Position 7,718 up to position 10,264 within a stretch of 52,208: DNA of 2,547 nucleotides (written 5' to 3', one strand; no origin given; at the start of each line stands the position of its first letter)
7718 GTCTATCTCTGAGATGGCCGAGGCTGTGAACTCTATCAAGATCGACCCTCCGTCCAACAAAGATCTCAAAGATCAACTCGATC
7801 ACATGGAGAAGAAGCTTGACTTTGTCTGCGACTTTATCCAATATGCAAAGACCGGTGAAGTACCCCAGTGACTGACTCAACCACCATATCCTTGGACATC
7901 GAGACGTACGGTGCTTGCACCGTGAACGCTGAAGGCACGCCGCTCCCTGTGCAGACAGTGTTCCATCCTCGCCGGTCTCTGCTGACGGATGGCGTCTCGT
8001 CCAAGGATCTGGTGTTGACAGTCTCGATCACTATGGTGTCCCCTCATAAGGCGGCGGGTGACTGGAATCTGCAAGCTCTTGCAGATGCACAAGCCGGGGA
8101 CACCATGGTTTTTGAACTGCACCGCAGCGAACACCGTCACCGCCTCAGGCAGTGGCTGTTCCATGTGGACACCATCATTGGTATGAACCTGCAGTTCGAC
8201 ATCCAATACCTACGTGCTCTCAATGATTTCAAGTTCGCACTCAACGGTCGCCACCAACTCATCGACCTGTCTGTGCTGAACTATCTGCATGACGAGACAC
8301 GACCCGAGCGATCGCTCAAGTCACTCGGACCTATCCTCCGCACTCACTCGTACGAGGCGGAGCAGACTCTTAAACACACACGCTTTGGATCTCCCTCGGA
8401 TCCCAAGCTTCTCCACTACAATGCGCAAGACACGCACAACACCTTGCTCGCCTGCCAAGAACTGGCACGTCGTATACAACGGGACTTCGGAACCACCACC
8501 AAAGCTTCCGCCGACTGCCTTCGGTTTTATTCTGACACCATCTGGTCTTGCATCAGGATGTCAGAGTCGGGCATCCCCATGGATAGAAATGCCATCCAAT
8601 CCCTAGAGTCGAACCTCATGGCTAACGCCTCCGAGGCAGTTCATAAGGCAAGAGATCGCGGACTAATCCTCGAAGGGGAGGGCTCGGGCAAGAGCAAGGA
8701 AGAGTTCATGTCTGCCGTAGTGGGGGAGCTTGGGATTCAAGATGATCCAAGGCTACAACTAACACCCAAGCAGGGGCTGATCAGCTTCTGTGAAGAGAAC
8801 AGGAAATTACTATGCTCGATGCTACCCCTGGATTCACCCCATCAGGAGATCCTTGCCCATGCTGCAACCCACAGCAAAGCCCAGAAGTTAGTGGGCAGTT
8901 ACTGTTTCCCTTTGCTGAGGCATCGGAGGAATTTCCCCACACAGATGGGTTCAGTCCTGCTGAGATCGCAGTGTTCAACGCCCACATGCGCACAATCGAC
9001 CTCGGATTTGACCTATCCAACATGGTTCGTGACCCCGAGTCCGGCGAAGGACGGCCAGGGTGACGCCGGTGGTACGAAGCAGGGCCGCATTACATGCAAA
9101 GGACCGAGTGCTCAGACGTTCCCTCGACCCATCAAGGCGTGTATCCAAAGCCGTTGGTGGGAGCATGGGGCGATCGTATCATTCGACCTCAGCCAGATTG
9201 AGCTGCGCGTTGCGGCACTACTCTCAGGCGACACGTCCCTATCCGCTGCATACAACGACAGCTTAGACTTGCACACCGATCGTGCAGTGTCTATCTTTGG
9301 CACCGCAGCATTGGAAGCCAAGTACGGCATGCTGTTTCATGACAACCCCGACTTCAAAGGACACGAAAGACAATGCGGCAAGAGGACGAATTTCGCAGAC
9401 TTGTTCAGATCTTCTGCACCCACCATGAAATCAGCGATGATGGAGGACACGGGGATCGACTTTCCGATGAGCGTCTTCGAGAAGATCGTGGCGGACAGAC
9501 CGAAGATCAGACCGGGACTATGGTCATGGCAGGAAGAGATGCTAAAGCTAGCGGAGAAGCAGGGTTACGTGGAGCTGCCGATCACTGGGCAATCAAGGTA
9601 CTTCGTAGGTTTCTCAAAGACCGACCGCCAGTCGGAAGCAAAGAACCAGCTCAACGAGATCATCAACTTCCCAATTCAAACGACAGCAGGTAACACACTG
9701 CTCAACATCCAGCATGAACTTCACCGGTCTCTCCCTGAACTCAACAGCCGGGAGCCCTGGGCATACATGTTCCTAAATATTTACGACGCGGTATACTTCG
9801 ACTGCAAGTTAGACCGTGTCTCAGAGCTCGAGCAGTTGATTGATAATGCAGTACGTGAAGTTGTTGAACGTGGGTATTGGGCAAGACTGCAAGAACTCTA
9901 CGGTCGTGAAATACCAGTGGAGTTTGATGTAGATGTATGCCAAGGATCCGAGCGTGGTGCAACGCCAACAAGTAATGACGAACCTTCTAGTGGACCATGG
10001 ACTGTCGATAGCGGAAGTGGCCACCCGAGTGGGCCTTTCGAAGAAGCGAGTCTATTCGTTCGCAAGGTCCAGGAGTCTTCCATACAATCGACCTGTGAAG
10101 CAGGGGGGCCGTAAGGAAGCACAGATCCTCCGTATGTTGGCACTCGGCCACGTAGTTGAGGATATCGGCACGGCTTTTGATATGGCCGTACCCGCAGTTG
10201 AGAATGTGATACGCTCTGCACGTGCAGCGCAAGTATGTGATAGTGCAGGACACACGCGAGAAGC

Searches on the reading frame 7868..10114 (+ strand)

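Call 12: search_protein_families(library=pfam, proteins=[window:7868-10114:+], max_evalue=0.001)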
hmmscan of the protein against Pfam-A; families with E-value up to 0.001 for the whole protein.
window:7868-10114:+ (748 aa): 1 family
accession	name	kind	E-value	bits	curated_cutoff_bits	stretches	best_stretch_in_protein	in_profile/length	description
PF00476.26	DNA_pol_A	-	4.9e-23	82.1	34.3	1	402-664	115-359/381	DNA polymerase family A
